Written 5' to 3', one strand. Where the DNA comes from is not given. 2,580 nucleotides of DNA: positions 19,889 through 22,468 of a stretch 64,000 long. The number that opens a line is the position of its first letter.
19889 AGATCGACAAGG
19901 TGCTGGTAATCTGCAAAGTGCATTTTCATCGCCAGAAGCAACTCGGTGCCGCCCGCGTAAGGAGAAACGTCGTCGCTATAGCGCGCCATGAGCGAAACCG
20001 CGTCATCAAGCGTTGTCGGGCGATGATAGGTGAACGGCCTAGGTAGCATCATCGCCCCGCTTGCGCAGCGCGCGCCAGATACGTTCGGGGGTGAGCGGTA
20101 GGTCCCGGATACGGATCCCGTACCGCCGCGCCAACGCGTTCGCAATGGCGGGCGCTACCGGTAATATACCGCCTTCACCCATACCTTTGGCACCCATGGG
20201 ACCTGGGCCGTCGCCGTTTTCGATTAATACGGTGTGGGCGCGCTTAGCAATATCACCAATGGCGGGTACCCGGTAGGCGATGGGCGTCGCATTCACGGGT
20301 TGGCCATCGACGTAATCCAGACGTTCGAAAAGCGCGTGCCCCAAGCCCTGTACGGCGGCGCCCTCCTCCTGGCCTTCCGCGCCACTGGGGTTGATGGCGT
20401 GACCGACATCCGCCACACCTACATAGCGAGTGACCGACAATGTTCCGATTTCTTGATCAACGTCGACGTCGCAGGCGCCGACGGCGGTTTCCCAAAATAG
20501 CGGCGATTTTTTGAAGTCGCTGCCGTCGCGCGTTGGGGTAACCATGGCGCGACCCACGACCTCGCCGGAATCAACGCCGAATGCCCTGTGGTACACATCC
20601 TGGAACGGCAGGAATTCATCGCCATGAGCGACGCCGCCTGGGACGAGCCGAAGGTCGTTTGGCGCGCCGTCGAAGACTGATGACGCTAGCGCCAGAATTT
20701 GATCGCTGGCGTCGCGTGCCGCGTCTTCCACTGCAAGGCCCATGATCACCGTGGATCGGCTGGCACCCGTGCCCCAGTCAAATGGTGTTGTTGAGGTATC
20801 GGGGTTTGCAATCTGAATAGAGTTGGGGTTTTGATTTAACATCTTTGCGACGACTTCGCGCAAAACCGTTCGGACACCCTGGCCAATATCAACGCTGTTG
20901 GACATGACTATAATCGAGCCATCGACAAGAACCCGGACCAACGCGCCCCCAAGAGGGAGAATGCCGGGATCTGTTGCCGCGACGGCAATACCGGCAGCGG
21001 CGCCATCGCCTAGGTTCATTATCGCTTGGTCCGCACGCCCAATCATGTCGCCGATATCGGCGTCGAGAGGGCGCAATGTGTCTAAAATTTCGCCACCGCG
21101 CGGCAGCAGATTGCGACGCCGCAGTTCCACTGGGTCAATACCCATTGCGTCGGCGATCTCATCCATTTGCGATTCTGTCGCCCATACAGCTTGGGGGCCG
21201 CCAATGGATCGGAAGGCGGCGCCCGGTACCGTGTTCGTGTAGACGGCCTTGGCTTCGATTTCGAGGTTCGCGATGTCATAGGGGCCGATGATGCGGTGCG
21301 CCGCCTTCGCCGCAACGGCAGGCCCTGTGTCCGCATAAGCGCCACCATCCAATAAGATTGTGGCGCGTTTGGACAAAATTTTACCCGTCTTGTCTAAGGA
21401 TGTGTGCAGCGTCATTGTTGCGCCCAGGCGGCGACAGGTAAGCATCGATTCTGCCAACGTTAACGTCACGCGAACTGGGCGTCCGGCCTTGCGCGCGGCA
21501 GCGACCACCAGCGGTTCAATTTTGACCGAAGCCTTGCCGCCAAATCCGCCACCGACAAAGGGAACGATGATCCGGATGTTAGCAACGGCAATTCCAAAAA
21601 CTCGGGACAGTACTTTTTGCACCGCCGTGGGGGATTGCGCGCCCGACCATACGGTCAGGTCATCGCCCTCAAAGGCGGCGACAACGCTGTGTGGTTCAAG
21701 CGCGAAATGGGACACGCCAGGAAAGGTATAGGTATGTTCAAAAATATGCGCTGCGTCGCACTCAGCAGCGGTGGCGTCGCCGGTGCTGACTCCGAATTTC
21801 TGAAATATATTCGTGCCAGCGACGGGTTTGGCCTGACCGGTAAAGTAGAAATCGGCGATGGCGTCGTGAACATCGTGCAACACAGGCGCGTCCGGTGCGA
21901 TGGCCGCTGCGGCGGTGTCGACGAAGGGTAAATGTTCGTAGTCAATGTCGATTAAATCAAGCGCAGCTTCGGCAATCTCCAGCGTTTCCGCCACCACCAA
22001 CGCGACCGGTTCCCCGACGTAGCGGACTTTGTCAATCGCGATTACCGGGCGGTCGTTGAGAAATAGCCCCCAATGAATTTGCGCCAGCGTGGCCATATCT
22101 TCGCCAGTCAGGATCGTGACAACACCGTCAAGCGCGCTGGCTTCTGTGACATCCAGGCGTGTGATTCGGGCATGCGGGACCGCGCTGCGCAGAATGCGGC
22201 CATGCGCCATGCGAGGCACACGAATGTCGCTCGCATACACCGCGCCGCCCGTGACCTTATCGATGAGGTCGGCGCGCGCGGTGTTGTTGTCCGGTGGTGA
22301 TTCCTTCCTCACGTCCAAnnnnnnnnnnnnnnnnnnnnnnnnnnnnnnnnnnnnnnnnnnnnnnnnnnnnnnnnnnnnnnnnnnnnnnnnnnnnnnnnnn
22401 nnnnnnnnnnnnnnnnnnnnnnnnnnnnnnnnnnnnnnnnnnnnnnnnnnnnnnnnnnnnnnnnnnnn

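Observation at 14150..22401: Uncharacterised 8 kb operon: Mo-hydroxylase L-M-S, two LLM oxidoreductases, an ICL/PEP-mutase lyase, a double-hotdog thioesterase and an SDR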

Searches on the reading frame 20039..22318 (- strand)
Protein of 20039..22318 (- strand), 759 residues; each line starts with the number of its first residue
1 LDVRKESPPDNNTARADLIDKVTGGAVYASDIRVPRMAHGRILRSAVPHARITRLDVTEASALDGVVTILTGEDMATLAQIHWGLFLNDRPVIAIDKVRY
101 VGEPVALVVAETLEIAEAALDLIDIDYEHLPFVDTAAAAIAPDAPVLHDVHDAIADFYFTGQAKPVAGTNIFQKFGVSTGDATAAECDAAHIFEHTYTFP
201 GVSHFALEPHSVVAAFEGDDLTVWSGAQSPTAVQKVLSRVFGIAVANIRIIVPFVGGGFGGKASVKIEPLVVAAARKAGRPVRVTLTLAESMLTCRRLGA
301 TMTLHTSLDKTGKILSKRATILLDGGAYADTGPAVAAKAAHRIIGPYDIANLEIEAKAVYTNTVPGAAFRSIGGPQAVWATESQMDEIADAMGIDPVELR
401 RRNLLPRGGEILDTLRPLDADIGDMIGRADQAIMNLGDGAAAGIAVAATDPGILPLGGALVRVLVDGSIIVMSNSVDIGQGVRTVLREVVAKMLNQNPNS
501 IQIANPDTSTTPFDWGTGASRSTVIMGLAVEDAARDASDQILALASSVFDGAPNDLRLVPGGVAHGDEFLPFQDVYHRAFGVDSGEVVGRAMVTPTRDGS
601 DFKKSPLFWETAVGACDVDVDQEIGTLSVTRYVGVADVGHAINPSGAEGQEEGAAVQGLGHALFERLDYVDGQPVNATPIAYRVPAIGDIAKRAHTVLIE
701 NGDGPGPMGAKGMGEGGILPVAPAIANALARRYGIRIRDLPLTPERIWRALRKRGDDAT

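Call 5: search_protein_families(library=pfam, proteins=[window:20039-22318:-])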
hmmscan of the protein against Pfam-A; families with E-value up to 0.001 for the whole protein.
window:20039-22318:- (759 aa): 3 families
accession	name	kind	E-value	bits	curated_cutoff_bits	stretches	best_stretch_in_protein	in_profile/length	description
PF02738.23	MoCoBD_1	-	4e-74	249.2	27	1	170-404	8-244/244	Molybdopterin cofactor-binding domain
PF20256.3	MoCoBD_2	-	1.1e-55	189.5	27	1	440-690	23-282/283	Molybdopterin cofactor-binding domain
PF01315.27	Ald_Xan_dh_C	-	5.9e-31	107.5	31.3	1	23-131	1-110/110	Aldehyde oxidase and xanthine dehydrogenase, a/b hammerhead domain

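Call 6: search_protein_families(library=ncbifam, proteins=[window:20039-22318:-])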
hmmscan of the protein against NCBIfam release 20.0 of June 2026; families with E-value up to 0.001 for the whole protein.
window:20039-22318:- (759 aa): 13 families
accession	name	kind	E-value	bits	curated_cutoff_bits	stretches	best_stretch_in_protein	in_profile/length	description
TIGR03194.1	4hydrxCoA_A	equivalog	8.5e-135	451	994.55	1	15-751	3-746/746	4-hydroxybenzoyl-CoA reductase subunit alpha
NF043082.1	XdhA_XDHase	equivalog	2.3e-125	419.5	780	1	12-755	4-756/758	xanthine dehydrogenase subunit XdhA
NF007426.0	PRK09970.1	equivalog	1e-119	400.8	916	2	12-408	9-398/761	xanthine dehydrogenase molybdenum-binding subunit XdhA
TIGR03196.1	pucD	equivalog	2.8e-110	369.9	783.65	2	14-412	8-384/763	xanthine dehydrogenase subunit D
NF041018.1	glyceraldDH_alpha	equivalog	3.4e-104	349.8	790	1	21-748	15-741/741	glyceraldehyde dehydrogenase subunit alpha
TIGR03311.1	Se_dep_XDH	equivalog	3.6e-103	346.2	830.45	2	11-542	164-679/848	selenium-dependent xanthine dehydrogenase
NF040766.1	CODH_aero_grp5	exception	4.8e-89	299.5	950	2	21-564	17-576/785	aerobic carbon-monoxide dehydrogenase large subunit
NF045668.1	pterin_aldehy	equivalog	9.2e-88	295.3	1100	2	13-536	179-713/905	molybdopterin-dependent aldehyde oxidoreductase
TIGR02965.1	xanthine_xdhB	equivalog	2.7e-87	293.7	849.5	2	21-405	13-376/758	xanthine dehydrogenase molybdopterin binding subunit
TIGR03313.1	Se_sel_red_Mo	hypoth_equivalog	3.7e-80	269.8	1101.9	3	445-753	647-951/951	molybdopterin-dependent oxidoreductase Mo/Fe-S-binding subunit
TIGR02416.1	CO_dehy_Mo_lg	equivalog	5.7e-79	266.2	991.15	2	23-405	7-395/770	aerobic carbon-monoxide dehydrogenase large subunit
NF041671.1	peri_hyde_PaoC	equivalog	1.3e-76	258.5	1180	2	13-403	22-386/735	aldehyde oxidoreductase molybdenum-binding subunit PaoC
TIGR02969.1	mam_aldehyde_ox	subfamily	5.8e-45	153.2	1912.3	2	19-404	586-947/1330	aldehyde oxidase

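Call 10: find_homologous_proteins(query=window:20039-22318:-, max_evalue=1e-50)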
Query window:20039-22318:- (759 aa): 6046 proteins with E <= 1e-50 among 8000 candidates; the best 120 are listed.
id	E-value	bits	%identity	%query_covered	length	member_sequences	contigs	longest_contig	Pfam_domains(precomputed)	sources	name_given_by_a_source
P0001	0.0e+0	1646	98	99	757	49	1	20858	PF02738.24,PF20256.4,PF01315.28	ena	-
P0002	0.0e+0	1518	91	100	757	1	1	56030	PF02738.24,PF20256.4,PF01315.28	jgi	jgi:CO/xanthine dehydrogenase Mo-binding subunit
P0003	0.0e+0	1379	81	99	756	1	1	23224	PF02738.24,PF20256.4,PF01315.28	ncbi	-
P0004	0.0e+0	1378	81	99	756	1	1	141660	PF02738.24,PF20256.4,PF01315.28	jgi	jgi:CO/xanthine dehydrogenase Mo-binding subunit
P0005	0.0e+0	1374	82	99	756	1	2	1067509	PF02738.24,PF20256.4,PF01315.28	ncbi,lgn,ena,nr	ncbi:MAG: molybdopterin-dependent oxidoreductase [Alphaproteobacteria bacterium]|nr:molybdopterin-de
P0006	0.0e+0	1373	81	99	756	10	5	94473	PF02738.24,PF20256.4,PF01315.28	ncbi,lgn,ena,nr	ncbi:MAG: xanthine dehydrogenase family protein molybdopterin-binding subunit [Rhodospirillaceae bac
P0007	0.0e+0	1338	80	98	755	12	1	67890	PF02738.24,PF20256.4,PF01315.28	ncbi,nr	ncbi:MAG: xanthine dehydrogenase family protein molybdopterin-binding subunit [Alphaproteobacteria b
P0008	0.0e+0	1234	74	99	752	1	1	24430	PF02738.24,PF20256.4,PF01315.28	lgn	-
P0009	0.0e+0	1225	73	99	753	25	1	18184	PF02738.24,PF20256.4,PF01315.28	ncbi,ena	-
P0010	0.0e+0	1224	73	98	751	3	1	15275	PF02738.24,PF20256.4,PF01315.28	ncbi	-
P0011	0.0e+0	1223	74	97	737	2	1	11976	PF02738.24,PF20256.4,PF01315.28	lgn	-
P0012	0.0e+0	1222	72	99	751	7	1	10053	PF02738.24,PF20256.4,PF01315.28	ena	-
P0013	0.0e+0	1219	72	99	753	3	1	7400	PF02738.24,PF20256.4,PF01315.28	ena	-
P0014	0.0e+0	1207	72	99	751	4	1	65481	PF02738.24,PF20256.4,PF01315.28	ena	-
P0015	0.0e+0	1205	72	99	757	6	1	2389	PF02738.24,PF20256.4,PF01315.28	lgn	-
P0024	0.0e+0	1153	70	98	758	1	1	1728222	PF02738.24,PF20256.4,PF01315.28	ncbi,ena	-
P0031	8.8e-283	958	60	98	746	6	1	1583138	PF02738.24,PF20256.4,PF01315.28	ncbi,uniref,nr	ncbi:xanthine dehydrogenase family protein molybdopterin-binding subunit [Hoeflea sp. WL0058]|uniref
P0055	1.0e-277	942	58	97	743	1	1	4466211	PF02738.24,PF20256.4,PF01315.28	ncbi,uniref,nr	ncbi:xanthine dehydrogenase family protein molybdopterin-binding subunit [Ramlibacter tataouinensis]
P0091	3.1e-274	930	56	98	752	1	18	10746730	PF02738.24,PF20256.4,PF01315.28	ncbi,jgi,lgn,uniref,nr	ncbi:xanthine dehydrogenase family protein molybdopterin-binding subunit [Bradyrhizobium liaoningens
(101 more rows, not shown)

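Call 12: find_encoding_contigs(protein=P0005, flank=10000, max_places=1)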
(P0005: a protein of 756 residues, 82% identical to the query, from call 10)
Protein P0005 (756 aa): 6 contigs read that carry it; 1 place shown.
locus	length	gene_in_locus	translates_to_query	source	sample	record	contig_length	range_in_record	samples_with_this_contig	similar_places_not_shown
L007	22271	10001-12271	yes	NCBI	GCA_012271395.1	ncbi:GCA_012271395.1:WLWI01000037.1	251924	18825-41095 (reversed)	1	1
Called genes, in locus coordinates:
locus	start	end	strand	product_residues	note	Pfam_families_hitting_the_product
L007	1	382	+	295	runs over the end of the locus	PF02668:TauD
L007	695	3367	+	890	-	PF13191:AAA_16 (faint), PF13374:TPR_10 (faint), PF14938:SNAP (faint)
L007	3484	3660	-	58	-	-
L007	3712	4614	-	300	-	PF04909:Amidohydro_2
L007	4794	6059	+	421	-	PF24684:Vgb_lyase, PF08450:SGL (faint), PF21959:DUF6923 (faint), PF24684:Vgb_lyase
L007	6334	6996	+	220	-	PF07588:DUF1554 (faint)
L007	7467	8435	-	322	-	-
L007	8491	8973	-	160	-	PF01042:Ribonuc_L-PSP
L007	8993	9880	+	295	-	PF00892:EamA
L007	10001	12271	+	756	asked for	PF01315:Ald_Xan_dh_C, PF02738:MoCoBD_1, PF20256:MoCoBD_2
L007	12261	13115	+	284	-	PF00941:FAD_binding_5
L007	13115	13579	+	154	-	PF00111:Fer2 (weak), PF13085:Fer2_3 (weak), PF01799:Fer2_2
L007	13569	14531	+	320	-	PF00296:Bac_luciferase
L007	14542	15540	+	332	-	PF00296:Bac_luciferase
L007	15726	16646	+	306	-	PF00892:EamA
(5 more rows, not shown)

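Call 13: find_encoding_contigs(protein=P0024, flank=10000, max_places=1)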
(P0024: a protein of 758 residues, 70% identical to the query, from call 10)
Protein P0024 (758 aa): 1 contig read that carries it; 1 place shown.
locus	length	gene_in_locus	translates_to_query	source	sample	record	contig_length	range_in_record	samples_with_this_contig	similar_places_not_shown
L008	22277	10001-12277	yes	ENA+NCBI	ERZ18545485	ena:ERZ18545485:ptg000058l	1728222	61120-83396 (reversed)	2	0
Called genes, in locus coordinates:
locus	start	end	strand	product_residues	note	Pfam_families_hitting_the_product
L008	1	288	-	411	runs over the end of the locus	PF00005:ABC_tran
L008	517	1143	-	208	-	PF01323:DSBA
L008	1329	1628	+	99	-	PF11746:DUF3303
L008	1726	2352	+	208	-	PF07040:DUF1326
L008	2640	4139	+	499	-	PF00665:rve (weak), PF22483:Mu-transpos_C_2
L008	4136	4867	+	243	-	PF01695:IstB_IS21, PF00308:Bac_DnaA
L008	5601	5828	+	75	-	PF01844:HNH (weak)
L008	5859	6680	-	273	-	PF05721:PhyH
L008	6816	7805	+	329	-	PF02826:2-Hacid_dh_C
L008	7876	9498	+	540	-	PF00732:GMC_oxred_N, PF00890:FAD_binding_2 (faint), PF05199:GMC_oxred_C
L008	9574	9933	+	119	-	PF02566:OsmC (weak)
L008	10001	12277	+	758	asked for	PF01315:Ald_Xan_dh_C, PF02738:MoCoBD_1, PF20256:MoCoBD_2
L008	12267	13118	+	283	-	PF00941:FAD_binding_5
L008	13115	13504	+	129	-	PF00111:Fer2 (weak), PF13085:Fer2_3 (weak), PF01799:Fer2_2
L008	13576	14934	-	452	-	PF05598:DUF772, PF01609:DDE_Tnp_1, PF13751:DDE_Tnp_1_6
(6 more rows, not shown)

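Call 14: find_encoding_contigs(protein=P0031, flank=10000, max_places=1)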
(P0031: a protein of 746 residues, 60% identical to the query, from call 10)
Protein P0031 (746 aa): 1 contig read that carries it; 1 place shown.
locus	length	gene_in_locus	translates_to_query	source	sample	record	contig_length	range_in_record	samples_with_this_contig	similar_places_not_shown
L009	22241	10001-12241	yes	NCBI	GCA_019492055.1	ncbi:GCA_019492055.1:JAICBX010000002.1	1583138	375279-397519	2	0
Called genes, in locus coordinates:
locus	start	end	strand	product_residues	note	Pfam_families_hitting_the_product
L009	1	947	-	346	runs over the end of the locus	PF13531:SBP_bac_11, PF01547:SBP_bac_1, PF13416:SBP_bac_8, PF13343:SBP_bac_6 (weak)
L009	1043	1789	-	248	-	PF00106:adh_short, PF08659:KR, PF23441:SDR (weak), PF13561:adh_short_C2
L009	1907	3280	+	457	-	PF00202:Aminotran_3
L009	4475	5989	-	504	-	PF01970:TctA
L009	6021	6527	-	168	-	PF07331:TctB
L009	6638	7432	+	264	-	PF08100:Dimerisation (faint), PF01022:HTH_5 (weak), PF09339:HTH_IclR, PF01614:IclR_C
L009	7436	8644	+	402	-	PF01321:Creatinase_N, PF00557:Peptidase_M24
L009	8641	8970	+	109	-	-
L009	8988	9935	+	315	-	PF03401:TctC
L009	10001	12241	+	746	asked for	PF01315:Ald_Xan_dh_C, PF02738:MoCoBD_1, PF20256:MoCoBD_2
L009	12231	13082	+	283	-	PF00941:FAD_binding_5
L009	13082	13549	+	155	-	PF00111:Fer2, PF13085:Fer2_3 (weak), PF01799:Fer2_2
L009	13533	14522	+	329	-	PF00296:Bac_luciferase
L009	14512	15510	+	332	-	PF00296:Bac_luciferase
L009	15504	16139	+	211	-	PF01613:Flavin_Reduct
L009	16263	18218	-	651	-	PF00596:Aldolase_II, PF00106:adh_short, PF13561:adh_short_C2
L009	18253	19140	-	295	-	PF01791:DeoC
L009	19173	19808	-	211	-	PF02734:Dak2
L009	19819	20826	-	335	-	PF02733:Dak1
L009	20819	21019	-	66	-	-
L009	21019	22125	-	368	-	PF00005:ABC_tran, PF17912:OB_MalK (weak)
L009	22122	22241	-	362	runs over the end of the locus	PF00005:ABC_tran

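Call 15: find_encoding_contigs(protein=P0091, flank=10000, max_places=1)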
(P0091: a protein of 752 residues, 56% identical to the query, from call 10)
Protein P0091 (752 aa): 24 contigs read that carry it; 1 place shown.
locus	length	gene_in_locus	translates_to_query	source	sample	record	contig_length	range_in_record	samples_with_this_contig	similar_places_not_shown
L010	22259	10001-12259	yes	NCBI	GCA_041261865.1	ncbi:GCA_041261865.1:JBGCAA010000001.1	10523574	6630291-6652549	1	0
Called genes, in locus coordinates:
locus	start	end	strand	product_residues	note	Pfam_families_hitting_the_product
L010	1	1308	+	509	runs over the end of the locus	PF01039:Carboxyl_trans, PF03255:ACCA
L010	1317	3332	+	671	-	PF00289:Biotin_carb_N, PF02222:ATP-grasp, PF02786:CPSase_L_D2, PF07478:Dala_Dala_lig_C, PF02785:Biotin_carb_C, PF18140:PCC_BT, PF00364:Biotin_lipoyl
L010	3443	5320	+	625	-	PF01642:MM_CoA_mutase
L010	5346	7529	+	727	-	PF01642:MM_CoA_mutase, PF02310:B12-binding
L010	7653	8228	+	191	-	PF07992:Pyr_redox_2, PF02852:Pyr_redox_dim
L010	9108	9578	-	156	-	PF12802:MarR_2, PF01047:MarR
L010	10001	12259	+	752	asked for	PF01315:Ald_Xan_dh_C, PF02738:MoCoBD_1, PF20256:MoCoBD_2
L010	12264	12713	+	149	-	PF10604:Polyketide_cyc2 (faint), PF06240:COXG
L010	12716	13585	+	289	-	PF00941:FAD_binding_5, PF03450:CO_deh_flav_C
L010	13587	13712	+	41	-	-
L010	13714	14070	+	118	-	PF01799:Fer2_2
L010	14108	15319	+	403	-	PF01494:FAD_binding_3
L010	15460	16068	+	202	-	PF00857:Isochorismatase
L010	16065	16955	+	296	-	PF00561:Abhydrolase_1, PF12146:Hydrolase_4, PF12697:Abhydrolase_6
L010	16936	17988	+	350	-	PF26233:NicX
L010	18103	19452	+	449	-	PF00083:Sugar_tr, PF07690:MFS_1, PF00083:Sugar_tr (weak), PF07690:MFS_1 (weak)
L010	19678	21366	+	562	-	PF08269:dCache_2, PF17200:sCache_2, PF00672:HAMP (weak), PF00015:MCPsignal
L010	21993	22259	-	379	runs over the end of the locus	PF07690:MFS_1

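Call 16: find_encoding_contigs(protein=P0055, flank=10000, max_places=1)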
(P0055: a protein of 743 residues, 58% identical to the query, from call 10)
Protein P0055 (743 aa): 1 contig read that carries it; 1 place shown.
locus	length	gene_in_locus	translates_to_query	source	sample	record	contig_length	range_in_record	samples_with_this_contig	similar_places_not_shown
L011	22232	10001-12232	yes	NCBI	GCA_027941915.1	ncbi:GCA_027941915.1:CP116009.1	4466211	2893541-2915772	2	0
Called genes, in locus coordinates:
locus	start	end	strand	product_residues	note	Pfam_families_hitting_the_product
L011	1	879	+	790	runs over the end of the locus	PF04055:Radical_SAM, PF19288:CofH_C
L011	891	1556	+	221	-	PF03807:F420_oxidored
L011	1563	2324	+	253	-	PF01996:F420_ligase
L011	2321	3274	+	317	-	PF01933:CofD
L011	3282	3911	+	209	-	PF01983:CofC, PF12804:NTP_transf_3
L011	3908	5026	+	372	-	PF05222:AlaDh_PNT_N, PF01262:AlaDh_PNT_C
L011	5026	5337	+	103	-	PF12769:PNTB_4TM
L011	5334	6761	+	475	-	PF02233:PNTB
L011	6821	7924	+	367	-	PF01053:Cys_Met_Meta_PP, PF01041:DegT_DnrJ_EryC1 (faint)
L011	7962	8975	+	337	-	PF24827:AstE_AspA_cat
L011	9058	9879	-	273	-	PF09339:HTH_IclR, PF01614:IclR_C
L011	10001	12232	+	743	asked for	PF01315:Ald_Xan_dh_C, PF02738:MoCoBD_1, PF20256:MoCoBD_2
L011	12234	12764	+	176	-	PF06240:COXG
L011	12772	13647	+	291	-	PF00941:FAD_binding_5, PF03450:CO_deh_flav_C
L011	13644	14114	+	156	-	PF00111:Fer2 (weak), PF13085:Fer2_3 (weak), PF01799:Fer2_2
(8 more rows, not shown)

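Call 17: search_solved_structures(query=window:20039-22318:-, max_evalue=1e-20)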
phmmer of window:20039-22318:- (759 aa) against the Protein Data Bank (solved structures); distinct sequences matched with E-value up to 1e-20: 42.
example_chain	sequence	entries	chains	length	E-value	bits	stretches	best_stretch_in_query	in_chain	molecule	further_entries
1rm6_A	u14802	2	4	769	7.4e-81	275.8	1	13-751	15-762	4-hydroxybenzoyl-CoA reductase alpha subunit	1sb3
8uem_A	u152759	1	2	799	5.3e-73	249.8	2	23-406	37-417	Carbon monoxide dehydrogenase (Large chain), CoxL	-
7dqx_A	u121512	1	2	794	1.5e-70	241.6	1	22-749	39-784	6-hydroxypseudooxynicotine dehydrogenase complex subunit gamma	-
1ffu_B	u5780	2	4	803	3.1e-65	224.1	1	22-424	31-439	CUTL, MOLYBDOPROTEIN OF CARBON MONOXIDE DEHYDROGENASE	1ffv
3hrd_A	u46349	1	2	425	6.5e-59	203.2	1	11-421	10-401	Nicotinate dehydrogenase large molybdopterin subunit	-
1t3q_B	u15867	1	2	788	4e-58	200.6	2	19-405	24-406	quinoline 2-oxidoreductase large subunit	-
1n5w_B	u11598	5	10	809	2.2e-57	198.2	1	22-405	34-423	Carbon monoxide dehydrogenase large chain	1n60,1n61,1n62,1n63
1zxi_B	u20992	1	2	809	2.9e-57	197.8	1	22-405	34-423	Carbon monoxide dehydrogenase large chain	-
5g5h_C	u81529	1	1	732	6.3e-55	190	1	179-747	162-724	Aldehyde oxidoreductase molybdenum-binding subunit PaoC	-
5g5g_C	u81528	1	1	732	7.7e-55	189.7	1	179-747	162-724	PUTATIVE XANTHINE DEHYDROGENASE YAGS FAD-BINDING SUBUNIT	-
3sr6_C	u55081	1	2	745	4.6e-54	187.2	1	22-408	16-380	Xanthine dehydrogenase/oxidase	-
3etr_C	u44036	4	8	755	5e-54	187.1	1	22-408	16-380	Xanthine dehydrogenase/oxidase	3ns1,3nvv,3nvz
3nrz_C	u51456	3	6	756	5e-54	187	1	22-408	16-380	Xanthine dehydrogenase/oxidase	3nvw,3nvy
3eub_C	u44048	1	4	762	5.3e-54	187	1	22-408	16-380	Xanthine dehydrogenase/oxidase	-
1fiq_C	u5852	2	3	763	5.3e-54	187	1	22-408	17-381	XANTHINE OXIDASE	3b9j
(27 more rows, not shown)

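Call 59: search_protein_families(library=ncbifam, proteins=[L009:15504-16139:+, L009:7436-8644:+], max_evalue=1e-20)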
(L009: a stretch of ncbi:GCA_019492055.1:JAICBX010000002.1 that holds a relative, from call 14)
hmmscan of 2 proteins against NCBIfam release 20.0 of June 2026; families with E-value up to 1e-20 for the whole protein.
L009:15504-16139:+ (211 aa): 0 families

L009:7436-8644:+ (402 aa): 8 families
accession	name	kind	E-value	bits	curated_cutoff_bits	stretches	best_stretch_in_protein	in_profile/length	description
NF011174.0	PRK14576.1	subfamily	2.8e-47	161.5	487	1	13-398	12-402/405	putative endopeptidase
NF011173.0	PRK14575.1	equivalog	4.2e-43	147.8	850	1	117-397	119-402/406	putative peptidase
NF011720.0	PRK15173.1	subfamily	4.2e-43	147.7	420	1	122-397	61-339/343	peptidase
NF040821.1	dipep_PepQ_Arch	equivalog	2.1e-38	132.2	630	1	166-397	112-345/346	Xaa-Pro dipeptidase PepQ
NF007310.0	PRK09795.1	equivalog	1.1e-30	106.7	393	1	172-393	123-351/361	aminopeptidase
NF038259.1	ectoine_DoeA_2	exception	7e-25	87.5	575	1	121-398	96-384/386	ectoine hydrolase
TIGR00500.1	met_pdase_I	equivalog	5e-21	75.3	171.35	0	176-363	3-200/247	type I methionyl aminopeptidase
TIGR02993.1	ectoine_eutD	equivalog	6.1e-21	75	613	0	123-397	103-387/391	ectoine hydrolase DoeA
